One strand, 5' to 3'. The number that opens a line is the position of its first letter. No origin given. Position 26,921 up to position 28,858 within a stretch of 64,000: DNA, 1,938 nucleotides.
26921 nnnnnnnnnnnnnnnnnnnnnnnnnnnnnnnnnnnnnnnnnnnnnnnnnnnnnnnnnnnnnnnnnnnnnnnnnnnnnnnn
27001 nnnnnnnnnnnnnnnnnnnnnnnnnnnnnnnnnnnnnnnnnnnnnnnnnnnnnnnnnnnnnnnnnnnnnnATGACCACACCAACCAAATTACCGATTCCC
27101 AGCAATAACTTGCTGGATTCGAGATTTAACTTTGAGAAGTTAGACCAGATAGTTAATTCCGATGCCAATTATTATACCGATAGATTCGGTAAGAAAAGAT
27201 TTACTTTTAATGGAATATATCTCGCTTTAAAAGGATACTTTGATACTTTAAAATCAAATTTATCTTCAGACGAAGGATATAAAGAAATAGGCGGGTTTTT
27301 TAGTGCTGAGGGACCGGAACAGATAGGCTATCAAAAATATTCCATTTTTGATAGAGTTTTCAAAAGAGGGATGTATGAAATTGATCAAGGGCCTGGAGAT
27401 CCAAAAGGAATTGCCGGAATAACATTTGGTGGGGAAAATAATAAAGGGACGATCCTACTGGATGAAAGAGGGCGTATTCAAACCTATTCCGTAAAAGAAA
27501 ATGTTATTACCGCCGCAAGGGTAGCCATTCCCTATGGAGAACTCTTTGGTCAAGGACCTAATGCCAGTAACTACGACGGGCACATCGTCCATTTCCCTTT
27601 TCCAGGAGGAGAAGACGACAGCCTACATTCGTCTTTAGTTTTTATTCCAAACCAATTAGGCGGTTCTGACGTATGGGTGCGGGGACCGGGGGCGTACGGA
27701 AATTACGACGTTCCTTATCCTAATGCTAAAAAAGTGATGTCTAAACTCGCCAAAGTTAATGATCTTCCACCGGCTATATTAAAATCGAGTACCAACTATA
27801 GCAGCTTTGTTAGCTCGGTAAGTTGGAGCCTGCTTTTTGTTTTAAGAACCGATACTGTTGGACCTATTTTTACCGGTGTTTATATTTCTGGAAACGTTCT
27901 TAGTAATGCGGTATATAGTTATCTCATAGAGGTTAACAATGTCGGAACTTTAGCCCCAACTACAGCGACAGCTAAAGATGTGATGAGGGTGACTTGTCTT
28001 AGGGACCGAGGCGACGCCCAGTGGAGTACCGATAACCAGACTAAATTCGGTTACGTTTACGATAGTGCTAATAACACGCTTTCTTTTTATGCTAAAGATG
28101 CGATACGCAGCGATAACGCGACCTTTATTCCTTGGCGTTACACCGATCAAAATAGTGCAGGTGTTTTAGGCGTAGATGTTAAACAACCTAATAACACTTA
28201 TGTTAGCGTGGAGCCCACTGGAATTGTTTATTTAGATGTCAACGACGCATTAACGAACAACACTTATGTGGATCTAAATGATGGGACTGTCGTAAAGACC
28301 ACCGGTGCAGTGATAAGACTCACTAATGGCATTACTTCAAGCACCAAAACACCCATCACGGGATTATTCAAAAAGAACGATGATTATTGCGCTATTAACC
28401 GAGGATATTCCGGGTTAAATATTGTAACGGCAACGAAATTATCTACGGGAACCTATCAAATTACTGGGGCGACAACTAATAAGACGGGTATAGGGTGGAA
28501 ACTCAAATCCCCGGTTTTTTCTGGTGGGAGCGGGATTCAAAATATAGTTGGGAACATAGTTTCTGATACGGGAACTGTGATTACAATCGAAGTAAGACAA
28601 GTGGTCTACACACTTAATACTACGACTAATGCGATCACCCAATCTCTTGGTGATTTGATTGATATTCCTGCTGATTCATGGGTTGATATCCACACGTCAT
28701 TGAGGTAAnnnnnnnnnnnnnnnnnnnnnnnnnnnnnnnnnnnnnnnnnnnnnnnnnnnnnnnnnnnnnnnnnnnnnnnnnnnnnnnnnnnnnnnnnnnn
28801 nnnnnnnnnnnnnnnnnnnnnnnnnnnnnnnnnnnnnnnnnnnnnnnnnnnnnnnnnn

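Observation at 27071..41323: Receptor-binding cassette: four paralogous tailspike/fibre genes sharing one anchor domain, one of them inverted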

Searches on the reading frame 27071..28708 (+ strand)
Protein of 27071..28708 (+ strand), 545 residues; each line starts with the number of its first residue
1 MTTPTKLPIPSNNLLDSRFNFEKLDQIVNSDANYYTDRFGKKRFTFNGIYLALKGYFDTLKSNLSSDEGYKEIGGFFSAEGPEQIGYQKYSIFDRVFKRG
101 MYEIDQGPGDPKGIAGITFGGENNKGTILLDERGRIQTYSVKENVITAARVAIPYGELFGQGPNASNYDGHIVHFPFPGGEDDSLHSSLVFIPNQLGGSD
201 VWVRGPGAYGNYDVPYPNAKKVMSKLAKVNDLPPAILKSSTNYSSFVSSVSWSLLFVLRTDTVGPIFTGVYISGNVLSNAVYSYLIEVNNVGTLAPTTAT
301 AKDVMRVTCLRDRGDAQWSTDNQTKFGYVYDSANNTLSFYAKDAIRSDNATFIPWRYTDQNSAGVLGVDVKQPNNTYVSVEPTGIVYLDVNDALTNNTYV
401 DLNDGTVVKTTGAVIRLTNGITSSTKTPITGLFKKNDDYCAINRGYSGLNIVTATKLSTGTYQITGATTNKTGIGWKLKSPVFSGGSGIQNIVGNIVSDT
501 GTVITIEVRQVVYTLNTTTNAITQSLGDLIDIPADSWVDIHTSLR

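Call 5: search_protein_families(library=pfam, proteins=[window:27071-28708:+], max_evalue=0.01)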
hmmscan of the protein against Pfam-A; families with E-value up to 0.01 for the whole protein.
window:27071-28708:+ (545 aa): 1 family
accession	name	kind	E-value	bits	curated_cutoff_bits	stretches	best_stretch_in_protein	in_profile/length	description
PF25670.1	Phage_tail_C_2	-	9e-08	32.7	27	1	427-541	14-128/133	Phage tail protein C-terminal domain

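Call 6: search_protein_families(library=phrogs, proteins=[window:27071-28708:+], max_evalue=0.001)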
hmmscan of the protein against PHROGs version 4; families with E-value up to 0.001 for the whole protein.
window:27071-28708:+ (545 aa): 5 families
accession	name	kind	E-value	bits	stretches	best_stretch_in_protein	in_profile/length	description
phrog_20024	-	tail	8.6e-131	438.5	1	61-543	92-560/562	tail protein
phrog_20001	-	tail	5e-08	32.9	1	384-541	446-587/614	tail fiber protein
phrog_13362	-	unknown function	7.1e-07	28.7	1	2-51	3-52/820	-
phrog_1836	-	tail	0.00021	22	1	285-541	93-317/366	tail fiber protein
phrog_3257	-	unknown function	0.00054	20.3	0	2-50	7-55/263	-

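Call 24: search_solved_structures(query=window:27071-28708:+, max_evalue=0.1)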
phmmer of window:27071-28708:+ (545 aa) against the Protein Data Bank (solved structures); distinct sequences matched with E-value up to 0.1: 1.
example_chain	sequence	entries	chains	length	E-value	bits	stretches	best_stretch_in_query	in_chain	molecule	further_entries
9occ_G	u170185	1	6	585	3.5e-11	45.8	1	2-50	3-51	Putative tail protein gp13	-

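Call 30: search_dna_similar(query=window:27251-28708:+, collection=phages, mode=protein, max_rows=30)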
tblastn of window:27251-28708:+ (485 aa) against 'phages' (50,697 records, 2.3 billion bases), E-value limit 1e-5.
Records with a match: 38; places in all: 41; records where one place covers at least 80% of the query: 33.
Best place of each record, by identity: <60% 38.
By first word of the organism name: Klebsiella 26; Serratia 8; Raoultella 2; Escherichia 2.
By host as written in the record: Klebsiella pneumoniae 20; - 4; Klebsiella pneumoniae NI9 3; Klebsiella sp. 2; Klebsiella pneumoniae K6592 2; Raoultella ornithinolytica 2; Klebsiella pneumoniae KP 1513 2; Escherichia coli K-12 2; and 1 more.
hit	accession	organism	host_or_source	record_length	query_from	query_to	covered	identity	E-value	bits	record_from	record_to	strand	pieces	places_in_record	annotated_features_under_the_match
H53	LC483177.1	Klebsiella phage 05F01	Klebsiella quasipneumoniae strain S05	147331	4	484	99%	52.0%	2e-139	448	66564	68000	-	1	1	hypothetical protein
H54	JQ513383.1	Klebsiella phage vB_KleM_RaK2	Klebsiella sp.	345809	8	484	98%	50.3%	1e-142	457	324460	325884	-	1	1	hypothetical protein (x2)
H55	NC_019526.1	Klebsiella phage vB_KleM_RaK2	Klebsiella sp.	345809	8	484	98%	50.3%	1e-142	457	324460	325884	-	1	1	tail protein | hypothetical protein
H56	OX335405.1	Klebsiella phage cp19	Sewage and Seine river water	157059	25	484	95%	47.6%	7e-117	383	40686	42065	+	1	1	record has no annotation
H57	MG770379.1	Klebsiella phage vB_KpnM_KpS110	Klebsiella pneumoniae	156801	25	484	95%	47.6%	9e-117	383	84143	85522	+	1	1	tailspike protein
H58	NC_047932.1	Klebsiella phage vB_KpnM_KpS110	Klebsiella pneumoniae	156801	25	484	95%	47.6%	9e-117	383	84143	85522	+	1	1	tail protein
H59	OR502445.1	Klebsiella phage KZag1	Klebsiella pneumoniae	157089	25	484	95%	47.6%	1e-116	383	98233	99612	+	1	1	record has no annotation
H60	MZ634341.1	Klebsiella phage PWKp5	Klebsiella pneumoniae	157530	25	484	95%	47.6%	1e-116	383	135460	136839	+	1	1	tailspike protein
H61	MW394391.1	Klebsiella phage vB_KpM_FBKp24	Klebsiella pneumoniae K6592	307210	22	484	95%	45.1%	9e-117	383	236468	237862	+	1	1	hypothetical protein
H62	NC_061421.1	Klebsiella phage vB_KpM_FBKp24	Klebsiella pneumoniae K6592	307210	22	484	95%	45.1%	9e-117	383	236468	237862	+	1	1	tail protein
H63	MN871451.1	Serratia phage KpYy_2_45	Klebsiella pneumoniae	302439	22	484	95%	45.1%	4e-116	381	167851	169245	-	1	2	record has no annotation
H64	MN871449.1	Serratia phage KpXa_1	Klebsiella pneumoniae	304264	22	484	95%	45.1%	4e-116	381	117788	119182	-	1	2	record has no annotation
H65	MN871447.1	Serratia phage KpLz_1_41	Klebsiella pneumoniae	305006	22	484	95%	45.1%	4e-116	381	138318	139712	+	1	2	record has no annotation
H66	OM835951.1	Klebsiella phage KP12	Klebsiella pneumoniae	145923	4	481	99%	31.8%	1e-46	179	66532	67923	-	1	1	hypothetical protein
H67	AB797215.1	Klebsiella phage 0507-KN2-1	-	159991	2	481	99%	31.6%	2e-46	179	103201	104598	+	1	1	hypothetical protein RaK2_00526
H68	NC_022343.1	Klebsiella phage 0507-KN2-1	-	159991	2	481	99%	31.6%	2e-46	179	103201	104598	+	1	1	tail protein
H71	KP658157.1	Klebsiella phage 1513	Klebsiella pneumoniae KP 1513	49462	4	481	99%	31.5%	2e-46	179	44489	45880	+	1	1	hypothetical protein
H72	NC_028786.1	Klebsiella phage 1513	Klebsiella pneumoniae KP 1513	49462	4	481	99%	31.5%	2e-46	179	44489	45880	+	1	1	tail protein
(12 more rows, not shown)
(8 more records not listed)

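Call 71: find_homologous_proteins(query=window:27071-28708:+, max_evalue=1e-8)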
Query window:27071-28708:+ (545 aa): 38 proteins with E <= 1e-8 among 8000 candidates.
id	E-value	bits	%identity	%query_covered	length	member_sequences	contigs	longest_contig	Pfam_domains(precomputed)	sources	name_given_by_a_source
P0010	0.0e+0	1190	97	100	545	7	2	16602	PF25670.2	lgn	-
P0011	7.8e-187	640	58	91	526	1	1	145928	PF25670.2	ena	-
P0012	1.3e-150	521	52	88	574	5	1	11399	PF25670.2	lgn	-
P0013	1.7e-146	507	46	97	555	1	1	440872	-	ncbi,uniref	ncbi:hypothetical protein ACCY16_02215 [Candidatus Pantoea formicae]|uniref:hypothetical protein n=1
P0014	4.8e-145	503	50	91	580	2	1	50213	PF25670.2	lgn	-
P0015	1.8e-140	487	46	90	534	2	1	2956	-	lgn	-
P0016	4.4e-138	480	46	90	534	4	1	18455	-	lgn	-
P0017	9.7e-138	478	46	90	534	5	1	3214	-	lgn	-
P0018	4.2e-137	476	45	89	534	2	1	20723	PF25670.2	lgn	-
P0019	6.6e-136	472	46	89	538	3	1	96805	PF25670.2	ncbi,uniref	ncbi:hypothetical protein ACCY16_20395 [Candidatus Pantoea formicae]|uniref:hypothetical protein n=1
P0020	4.9e-132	460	47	87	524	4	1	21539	PF25670.2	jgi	jgi:hypothetical protein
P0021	9.6e-129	449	45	87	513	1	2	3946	PF25670.2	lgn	-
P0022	2.1e-128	448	46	86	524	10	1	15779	PF25670.2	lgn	-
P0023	1.4e-19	89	63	15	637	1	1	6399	PF13229.13,PF27114.1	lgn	-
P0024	4.2e-19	87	60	16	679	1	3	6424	PF27114.1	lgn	-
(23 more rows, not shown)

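Call 88: predict_structure(alignment_id=A3)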
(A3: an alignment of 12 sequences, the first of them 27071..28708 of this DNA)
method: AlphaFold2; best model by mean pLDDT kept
length: 545 residues; sequences in the alignment: 12
mean_pLDDT: 55.0   pTM: 0.45
mean pLDDT of the five models: 55.0, 51.2, 49.3, 48.3, 46.8
residues with pLDDT >= 90: 11; 70-90: 135; 50-70: 142; < 50: 257
segments of 3 or more residues with pLDDT < 50: 1-30, 32-37, 40-176, 178-186, 206-218, 244-247, 275-280, 292-294, 314-318, 359-365, 395-399, 403-411, 423-426, 471-474, 480-487
pLDDT, mean of each block of 10 residues (from residue 1): 26 28 38 47 41 38 43 33 30 35 27 35 39 39 35 33 36 44 47 56 48 46 55 54 52 81 65 55 71 54 70 49 79 85 65 59 56 65 83 50 47 73 53 75 59 86 77 52 45 81 85 84 84 78 50
secondary structure, 60 per line:
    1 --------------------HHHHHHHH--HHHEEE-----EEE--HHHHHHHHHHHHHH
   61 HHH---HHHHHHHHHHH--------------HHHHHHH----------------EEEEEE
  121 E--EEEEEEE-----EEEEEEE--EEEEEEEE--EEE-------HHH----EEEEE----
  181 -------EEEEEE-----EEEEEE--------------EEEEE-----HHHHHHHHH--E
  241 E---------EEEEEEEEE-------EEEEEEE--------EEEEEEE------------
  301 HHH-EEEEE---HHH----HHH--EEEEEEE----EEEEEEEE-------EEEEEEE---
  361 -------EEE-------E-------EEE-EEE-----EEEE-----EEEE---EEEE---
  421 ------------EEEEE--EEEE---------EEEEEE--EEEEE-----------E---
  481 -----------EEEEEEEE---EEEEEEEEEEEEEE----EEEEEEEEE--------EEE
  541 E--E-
elements in order: H21-28 E34-36 E42-44 H47-63 H67-77 H92-98 E115-121 E124-130 E136-142 E145-152 E155-157 E172-176 E188-193 E199-204 E219-223 H229-237 E251-259 E267-273 E282-288 E305-309 E325-331 E336-343 E351-357 E368-370 E386-388 E390-392 E398-401 E407-410 E414-417 E433-437 E440-443 E453-458 E461-465 E492-499 E503-516 E521-529 E538-541

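Call 92: fold_search(model_id=the predicted structure, library=pdb)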
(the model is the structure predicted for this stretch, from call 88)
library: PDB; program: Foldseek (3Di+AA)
matches with E <= 10: 588; with E <= 0.001: 0
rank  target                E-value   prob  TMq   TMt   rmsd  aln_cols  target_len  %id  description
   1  6tgf_F                4.3e-03  0.99  0.18  0.14   5.0       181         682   12  Pantoea stewartii WceF is a glycan biofilm modifying enzyme with a bacteriophage tailspike-like parallel beta-helix fo (released 2020-11-25)
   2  6tgf_D                6.4e-03  1.00  0.18  0.15   4.3       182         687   11  Pantoea stewartii WceF is a glycan biofilm modifying enzyme with a bacteriophage tailspike-like parallel beta-helix fo (released 2020-11-25)
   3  6tgf_E                7.9e-03  1.00  0.18  0.15   4.7       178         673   11  Pantoea stewartii WceF is a glycan biofilm modifying enzyme with a bacteriophage tailspike-like parallel beta-helix fo (released 2020-11-25)
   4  7c3e_B                2.2e-02  0.15  0.12  0.16  22.4       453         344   10  Crystal structure of R97A/R150A/R203A mutant of AofleA from Arthrobotrys oligospora (released 2020-07-29)
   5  4yhc_A                4.8e-02  0.08  0.10  0.11  19.7       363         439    8  Crystal structure of the WD40 domain of SCAP from fission yeast (released 2015-04-01)
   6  3zxk_B                6.2e-02  0.04  0.08  0.08  20.1       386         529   12  Engineering the active site of a GH43 glycoside hydrolase generates a biotechnologically significant enzyme that displ (released 2012-04-18)
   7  7c3e_A                6.6e-02  0.11  0.12  0.16  22.7       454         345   11  Crystal structure of R97A/R150A/R203A mutant of AofleA from Arthrobotrys oligospora (released 2020-07-29)
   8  8tie_g                7.4e-02  0.08  0.10  0.06  18.8       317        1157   12  Double nuclear outer ring of Nup84-complexes from the yeast NPC (released 2023-10-11)
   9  5l5g_A                8.2e-02  0.05  0.09  0.06  21.2       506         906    5  Plexin A2 full extracellular region, domains 1 to 8 modeled, data to 10 angstrom (released 2016-07-06)
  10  7mry_B                9.1e-02  0.04  0.08  0.08  20.4       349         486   10  Norovirus T=3 GII.4 HOV VLP (released 2022-03-02)
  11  2bkl_A                1.1e-01  0.10  0.11  0.09  16.0       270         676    8  Structural and Mechanistic Analysis of Two Prolyl Endopeptidases: Role of Inter-Domain Dynamics in Catalysis and Speci (released 2005-03-09)
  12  8g0w_F                1.1e-01  0.09  0.11  0.17  19.7       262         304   11  Crystal structure of human norovirus GII.4 P domain in complex with Nanobody M4 (released 2023-10-04)
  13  7k6v_OC               1.2e-01  0.03  0.06  0.07  20.8       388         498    8  Crystal Structure of Virus-like Particles of GII.4 Norovirus Houston virus (HOV) (released 2022-03-02)
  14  8ikh_S                1.3e-01  0.10  0.11  0.22  20.1       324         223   10  Cryo-EM structure of human receptor with G proteins (released 2024-06-05)
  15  9jqr_G                1.4e-01  0.12  0.12  0.24  19.9       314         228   10  Cryo-EM structure of the Vgamma9Vdelta2 TCR-engaged BTN3A1-BTN3A2-BTN2A1 complex (released 2025-06-18)
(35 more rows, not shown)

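Call 96: find_encoding_contigs(protein=P0019, flank=5000, max_places=2)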
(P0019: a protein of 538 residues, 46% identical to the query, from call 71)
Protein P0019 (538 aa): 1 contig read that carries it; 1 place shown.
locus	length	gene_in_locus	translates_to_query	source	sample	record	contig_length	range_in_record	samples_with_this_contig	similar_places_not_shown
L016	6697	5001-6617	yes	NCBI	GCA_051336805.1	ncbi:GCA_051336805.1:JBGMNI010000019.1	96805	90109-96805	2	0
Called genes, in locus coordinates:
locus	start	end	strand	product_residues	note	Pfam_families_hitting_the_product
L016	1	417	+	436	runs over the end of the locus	PF01943:Polysacc_synt, PF13440:Polysacc_synt_3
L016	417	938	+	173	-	-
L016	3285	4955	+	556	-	-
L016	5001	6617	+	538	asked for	PF25670:Phage_tail_C_2 (weak)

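Call 107: get_annotated_region(hit=H71, flank=1200)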
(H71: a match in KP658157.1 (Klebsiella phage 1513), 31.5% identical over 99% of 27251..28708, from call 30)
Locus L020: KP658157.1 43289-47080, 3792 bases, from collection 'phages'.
description: Klebsiella phage 1513, complete genome.
organism: Klebsiella phage 1513 (NCBI taxid 1610829)
taxonomy: Viruses; Duplodnaviria; Heunggongvirae; Uroviricota; Caudoviricetes; Drexlerviridae; Webervirus; Webervirus wv1513
host: Klebsiella pneumoniae KP 1513; source: -; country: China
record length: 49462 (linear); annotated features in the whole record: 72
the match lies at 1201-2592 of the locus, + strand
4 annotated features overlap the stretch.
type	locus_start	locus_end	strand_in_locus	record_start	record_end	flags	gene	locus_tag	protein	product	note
CDS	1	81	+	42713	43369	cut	-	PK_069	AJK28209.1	putative recombination protein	-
CDS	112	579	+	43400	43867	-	-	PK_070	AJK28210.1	single stranded DNA binding protein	-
CDS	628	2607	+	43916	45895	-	-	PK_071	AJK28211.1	hypothetical protein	-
CDS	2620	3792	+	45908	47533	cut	-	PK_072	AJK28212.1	hypothetical protein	-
